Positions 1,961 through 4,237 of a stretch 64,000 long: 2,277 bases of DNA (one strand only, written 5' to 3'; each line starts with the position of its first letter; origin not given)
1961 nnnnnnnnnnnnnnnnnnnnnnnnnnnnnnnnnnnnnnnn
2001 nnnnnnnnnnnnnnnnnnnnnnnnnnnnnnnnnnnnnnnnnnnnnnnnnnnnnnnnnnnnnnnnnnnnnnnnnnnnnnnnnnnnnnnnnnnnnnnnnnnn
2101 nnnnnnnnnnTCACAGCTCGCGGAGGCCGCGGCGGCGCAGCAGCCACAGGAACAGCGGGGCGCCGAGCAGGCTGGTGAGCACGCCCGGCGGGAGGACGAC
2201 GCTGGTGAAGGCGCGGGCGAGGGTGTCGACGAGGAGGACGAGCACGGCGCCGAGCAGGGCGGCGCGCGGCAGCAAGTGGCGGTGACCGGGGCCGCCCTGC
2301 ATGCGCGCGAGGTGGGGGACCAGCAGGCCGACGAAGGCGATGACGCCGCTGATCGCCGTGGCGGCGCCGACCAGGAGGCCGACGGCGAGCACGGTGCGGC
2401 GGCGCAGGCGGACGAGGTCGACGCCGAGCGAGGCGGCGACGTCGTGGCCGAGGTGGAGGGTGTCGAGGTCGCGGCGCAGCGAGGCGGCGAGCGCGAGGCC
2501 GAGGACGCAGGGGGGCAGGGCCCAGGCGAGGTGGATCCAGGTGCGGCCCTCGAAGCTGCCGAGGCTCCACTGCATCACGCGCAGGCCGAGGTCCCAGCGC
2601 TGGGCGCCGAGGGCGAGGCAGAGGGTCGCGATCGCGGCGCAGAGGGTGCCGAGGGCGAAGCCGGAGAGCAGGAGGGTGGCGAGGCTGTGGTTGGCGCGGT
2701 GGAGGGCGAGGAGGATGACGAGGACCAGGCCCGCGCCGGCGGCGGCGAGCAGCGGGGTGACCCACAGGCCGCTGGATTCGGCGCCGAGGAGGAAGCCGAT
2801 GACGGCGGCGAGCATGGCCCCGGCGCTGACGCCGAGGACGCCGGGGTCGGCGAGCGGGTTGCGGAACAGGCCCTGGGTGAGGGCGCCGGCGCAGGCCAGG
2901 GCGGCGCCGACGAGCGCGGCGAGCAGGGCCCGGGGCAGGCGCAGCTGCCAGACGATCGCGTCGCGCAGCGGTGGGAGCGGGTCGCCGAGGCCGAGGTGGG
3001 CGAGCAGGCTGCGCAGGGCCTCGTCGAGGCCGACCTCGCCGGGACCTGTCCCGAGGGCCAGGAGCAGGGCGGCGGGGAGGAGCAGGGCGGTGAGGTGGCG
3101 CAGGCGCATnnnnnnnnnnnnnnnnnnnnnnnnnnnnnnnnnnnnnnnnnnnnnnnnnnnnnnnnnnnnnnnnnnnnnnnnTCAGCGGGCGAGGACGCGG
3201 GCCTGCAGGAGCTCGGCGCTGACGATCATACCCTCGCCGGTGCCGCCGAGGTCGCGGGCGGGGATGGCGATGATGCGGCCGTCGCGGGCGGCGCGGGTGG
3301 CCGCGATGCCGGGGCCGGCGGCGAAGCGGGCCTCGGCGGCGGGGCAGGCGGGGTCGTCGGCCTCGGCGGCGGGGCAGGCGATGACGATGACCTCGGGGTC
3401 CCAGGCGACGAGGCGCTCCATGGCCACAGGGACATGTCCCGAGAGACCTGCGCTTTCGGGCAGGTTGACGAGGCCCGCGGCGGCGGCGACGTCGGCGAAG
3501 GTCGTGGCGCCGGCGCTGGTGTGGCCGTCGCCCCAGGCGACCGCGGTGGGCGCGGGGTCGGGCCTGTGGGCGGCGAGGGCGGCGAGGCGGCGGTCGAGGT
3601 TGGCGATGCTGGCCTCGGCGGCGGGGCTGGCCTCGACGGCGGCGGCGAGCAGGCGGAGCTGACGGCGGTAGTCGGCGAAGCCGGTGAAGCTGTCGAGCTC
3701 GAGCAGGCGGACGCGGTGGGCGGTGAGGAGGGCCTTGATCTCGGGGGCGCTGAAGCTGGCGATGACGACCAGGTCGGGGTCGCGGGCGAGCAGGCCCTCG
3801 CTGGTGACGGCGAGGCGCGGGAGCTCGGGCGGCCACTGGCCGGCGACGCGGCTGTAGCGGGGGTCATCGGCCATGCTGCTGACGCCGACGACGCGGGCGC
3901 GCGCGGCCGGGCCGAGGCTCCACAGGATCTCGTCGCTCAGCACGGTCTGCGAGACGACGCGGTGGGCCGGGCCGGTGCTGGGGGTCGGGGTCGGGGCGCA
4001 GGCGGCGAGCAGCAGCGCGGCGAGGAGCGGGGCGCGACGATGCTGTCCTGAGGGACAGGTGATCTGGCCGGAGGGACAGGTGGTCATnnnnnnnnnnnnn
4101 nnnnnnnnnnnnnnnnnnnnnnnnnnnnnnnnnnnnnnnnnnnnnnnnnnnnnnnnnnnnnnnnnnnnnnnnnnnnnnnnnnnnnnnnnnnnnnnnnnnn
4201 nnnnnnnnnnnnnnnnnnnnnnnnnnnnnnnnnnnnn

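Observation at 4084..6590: Two tandem paralogous ~410-aa lipoproteins between btuB and btuF, candidate BtuG-like surface B12-capture proteins in a Myxococcota-like genome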

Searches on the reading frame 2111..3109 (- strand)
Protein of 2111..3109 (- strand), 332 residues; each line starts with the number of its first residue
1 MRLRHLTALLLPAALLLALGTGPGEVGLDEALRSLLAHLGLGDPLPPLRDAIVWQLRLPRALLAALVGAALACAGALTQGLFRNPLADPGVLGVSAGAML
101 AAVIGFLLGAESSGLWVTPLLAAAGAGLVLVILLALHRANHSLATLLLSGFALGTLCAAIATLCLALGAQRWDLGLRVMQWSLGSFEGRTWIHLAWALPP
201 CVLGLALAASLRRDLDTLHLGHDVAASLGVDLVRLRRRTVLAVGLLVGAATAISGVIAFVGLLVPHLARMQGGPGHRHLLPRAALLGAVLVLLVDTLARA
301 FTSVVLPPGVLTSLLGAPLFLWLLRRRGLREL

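Call 7: search_protein_families(library=pfam, proteins=[window:2111-3109:-], max_evalue=1)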
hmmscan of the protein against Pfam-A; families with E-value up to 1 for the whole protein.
window:2111-3109:- (332 aa): 1 family
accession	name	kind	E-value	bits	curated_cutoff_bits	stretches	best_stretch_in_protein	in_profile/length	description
PF01032.23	FecCD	-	3.5e-83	279.6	26.5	1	11-326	2-311/311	FecCD transport family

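Call 8: search_protein_families(library=ncbifam, proteins=[window:2111-3109:-], max_evalue=1)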
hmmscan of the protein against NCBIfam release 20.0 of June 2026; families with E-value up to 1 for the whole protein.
window:2111-3109:- (332 aa): 16 families
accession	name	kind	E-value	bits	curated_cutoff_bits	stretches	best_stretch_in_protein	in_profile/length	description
NF003001.0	PRK03784.1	equivalog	1.3e-68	231.5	334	1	46-327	48-328/332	vitamin B12 ABC transporter permease BtuC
TIGR03869.1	F420-0_ABCperm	hypoth_equivalog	4.4e-62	210.2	437.35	1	13-327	4-321/325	putative F420-0 ABC transporter permease subunit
NF007081.0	PRK09535.1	equivalog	1.2e-60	205.7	461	1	48-331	86-365/366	vitamin B12 ABC transporter permease BtuC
NF008407.0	PRK11228.1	equivalog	1.8e-57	194.7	396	1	46-327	47-329/330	iron-dicitrate ABC transporter permease FecC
NF007299.0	PRK09777.1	equivalog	2.1e-55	188.2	406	1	52-326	46-316/318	Fe(3+) dicitrate ABC transporter permease subunit FecD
NF007866.0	PRK10577.1-2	equivalog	1.1e-54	185.9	554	1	49-327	387-663/666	Fe(3+)-hydroxamate ABC transporter permease FhuB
NF007867.0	PRK10577.1-3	subfamily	1.2e-49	169.3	849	1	52-327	431-705/710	Fe(3+)-hydroxamate ABC transporter permease FhuB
NF007872.0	PRK10577.2-3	equivalog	6.3e-48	163.6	727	1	2-327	351-669/676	Fe(3+)-hydroxamate ABC transporter permease FhuB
NF007760.0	PRK10441.1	equivalog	7.9e-48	163.3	428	1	51-327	54-329/335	Fe(3+)-siderophore ABC transporter permease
NF007871.0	PRK10577.2-2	equivalog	8.1e-48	163.4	899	1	14-327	371-676/679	Fe(3+)-hydroxamate ABC transporter permease FhuB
NF007870.0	PRK10577.2-1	equivalog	3e-36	125.3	1355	1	51-328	398-674/678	Fe(3+)-hydroxamate ABC transporter permease FhuB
NF007873.0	PRK10577.2-4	equivalog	4e-36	125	1012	1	47-324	365-640/646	Fe(3+)-hydroxamate ABC transporter permease FhuB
NF007869.0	PRK10577.1-6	equivalog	2.2e-35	122.2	954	1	36-330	409-697/703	Fe(3+)-hydroxamate ABC transporter permease FhuB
NF007759.0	PRK10440.1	equivalog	2.9e-34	118.8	422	1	42-326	45-325/330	iron-enterobactin ABC transporter permease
NF007868.0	PRK10577.1-5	equivalog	8.6e-34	117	943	1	52-326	57-330/666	Fe(3+)-hydroxamate ABC transporter permease FhuB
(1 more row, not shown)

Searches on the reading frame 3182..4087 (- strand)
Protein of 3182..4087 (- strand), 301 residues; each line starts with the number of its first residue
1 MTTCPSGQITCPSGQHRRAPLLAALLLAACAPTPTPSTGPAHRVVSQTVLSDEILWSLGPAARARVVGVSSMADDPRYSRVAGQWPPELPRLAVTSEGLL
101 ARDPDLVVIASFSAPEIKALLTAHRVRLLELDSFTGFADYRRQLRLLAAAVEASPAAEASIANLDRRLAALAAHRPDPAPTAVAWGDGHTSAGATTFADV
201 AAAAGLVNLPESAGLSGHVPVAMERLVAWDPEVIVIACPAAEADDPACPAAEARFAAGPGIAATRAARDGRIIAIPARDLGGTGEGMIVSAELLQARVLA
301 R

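Call 7: search_protein_families(library=pfam, proteins=[window:3182-4087:-], max_evalue=1)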
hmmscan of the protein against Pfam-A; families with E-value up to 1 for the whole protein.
window:3182-4087:- (301 aa): 2 families
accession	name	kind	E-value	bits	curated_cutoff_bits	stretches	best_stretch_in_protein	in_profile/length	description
PF01497.23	Peripla_BP_2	-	5.9e-15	55.8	27.5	1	46-277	3-233/235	Periplasmic binding protein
PF21364.3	EGF_FBN_1st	-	0.79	9.8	26.7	0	1-10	11-20/22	Fibrillin, first EGF domain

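Call 8: search_protein_families(library=ncbifam, proteins=[window:3182-4087:-], max_evalue=1)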
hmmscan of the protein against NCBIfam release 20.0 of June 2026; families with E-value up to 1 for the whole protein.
window:3182-4087:- (301 aa): 1 family
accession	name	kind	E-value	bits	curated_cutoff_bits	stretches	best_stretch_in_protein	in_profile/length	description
TIGR04281.1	peripla_PGF_1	equivalog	1.6e-16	60.4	325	1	53-280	33-246/330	PGF-CTERM-anchored ABC transporter substrate-binding protein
